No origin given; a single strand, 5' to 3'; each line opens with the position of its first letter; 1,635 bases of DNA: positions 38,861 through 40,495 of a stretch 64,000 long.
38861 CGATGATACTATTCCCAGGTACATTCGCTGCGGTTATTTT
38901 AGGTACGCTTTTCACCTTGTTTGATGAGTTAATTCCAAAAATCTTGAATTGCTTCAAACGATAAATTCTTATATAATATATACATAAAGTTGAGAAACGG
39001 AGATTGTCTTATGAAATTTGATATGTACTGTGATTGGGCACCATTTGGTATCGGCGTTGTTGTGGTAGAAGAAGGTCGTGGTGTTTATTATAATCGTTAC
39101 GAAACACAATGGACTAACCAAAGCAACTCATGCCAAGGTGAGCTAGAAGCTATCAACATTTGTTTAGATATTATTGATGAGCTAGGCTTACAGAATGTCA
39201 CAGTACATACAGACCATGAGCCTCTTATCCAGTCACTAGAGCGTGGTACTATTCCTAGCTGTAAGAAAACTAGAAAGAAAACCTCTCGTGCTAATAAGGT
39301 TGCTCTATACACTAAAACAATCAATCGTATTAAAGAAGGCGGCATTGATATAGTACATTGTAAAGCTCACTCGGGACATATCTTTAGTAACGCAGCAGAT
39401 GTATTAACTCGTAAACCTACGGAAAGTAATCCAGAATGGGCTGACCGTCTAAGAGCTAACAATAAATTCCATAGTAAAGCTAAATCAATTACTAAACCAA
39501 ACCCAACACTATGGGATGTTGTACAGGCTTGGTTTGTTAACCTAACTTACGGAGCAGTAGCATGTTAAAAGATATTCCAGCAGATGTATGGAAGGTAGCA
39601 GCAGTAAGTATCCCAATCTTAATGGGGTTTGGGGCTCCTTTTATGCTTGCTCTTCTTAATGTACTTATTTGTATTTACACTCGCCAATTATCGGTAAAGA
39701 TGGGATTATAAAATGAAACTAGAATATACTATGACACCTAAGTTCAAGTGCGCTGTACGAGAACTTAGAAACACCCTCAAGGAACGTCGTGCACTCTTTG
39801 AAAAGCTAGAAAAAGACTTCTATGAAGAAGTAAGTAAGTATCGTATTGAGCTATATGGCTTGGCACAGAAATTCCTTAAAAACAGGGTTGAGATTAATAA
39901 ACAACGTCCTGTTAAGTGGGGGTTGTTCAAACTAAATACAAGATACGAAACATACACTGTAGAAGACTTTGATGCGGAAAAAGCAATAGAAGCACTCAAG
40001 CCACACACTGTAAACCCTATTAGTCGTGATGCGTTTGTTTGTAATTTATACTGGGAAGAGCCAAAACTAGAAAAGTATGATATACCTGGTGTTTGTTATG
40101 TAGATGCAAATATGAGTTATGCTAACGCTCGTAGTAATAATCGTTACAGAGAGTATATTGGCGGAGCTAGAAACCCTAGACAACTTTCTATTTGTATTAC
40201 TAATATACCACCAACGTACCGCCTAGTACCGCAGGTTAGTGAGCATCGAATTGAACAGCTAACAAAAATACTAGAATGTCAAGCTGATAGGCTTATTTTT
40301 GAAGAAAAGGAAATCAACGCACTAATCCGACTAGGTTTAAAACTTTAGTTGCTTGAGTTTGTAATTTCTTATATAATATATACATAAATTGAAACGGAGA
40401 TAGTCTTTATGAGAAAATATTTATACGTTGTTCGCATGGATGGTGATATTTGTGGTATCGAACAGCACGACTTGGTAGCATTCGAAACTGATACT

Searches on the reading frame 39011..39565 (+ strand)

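Call 57: search_protein_families(library=pfam, proteins=[window:39011-39565:+], max_evalue=0.01)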
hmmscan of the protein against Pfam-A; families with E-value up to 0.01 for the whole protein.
window:39011-39565:+ (185 aa): 2 families
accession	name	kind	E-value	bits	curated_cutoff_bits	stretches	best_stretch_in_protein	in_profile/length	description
PF00075.30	RNase_H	-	5.8e-08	33.5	25.8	1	13-135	20-138/141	RNase H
PF13456.12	RVT_3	-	8.9e-06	26.1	21.6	1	13-80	14-80/123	Reverse transcriptase-like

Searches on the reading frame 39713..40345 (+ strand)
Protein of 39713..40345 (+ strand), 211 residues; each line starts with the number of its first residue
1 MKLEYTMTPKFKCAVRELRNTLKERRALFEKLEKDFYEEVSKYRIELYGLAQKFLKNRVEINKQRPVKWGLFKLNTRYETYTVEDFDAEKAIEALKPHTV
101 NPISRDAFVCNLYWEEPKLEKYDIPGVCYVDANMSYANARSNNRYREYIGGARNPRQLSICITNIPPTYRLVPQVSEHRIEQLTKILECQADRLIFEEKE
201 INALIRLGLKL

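Call 57: search_protein_families(library=pfam, proteins=[window:39713-40345:+], max_evalue=0.01)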
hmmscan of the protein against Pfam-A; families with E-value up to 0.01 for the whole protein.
window:39713-40345:+ (211 aa): 1 family
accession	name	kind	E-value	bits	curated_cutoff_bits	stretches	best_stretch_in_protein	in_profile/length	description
PF22885.1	DUF7020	-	0.0033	18.1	25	1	7-85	10-74/131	Domain of unknown function (DUF7020)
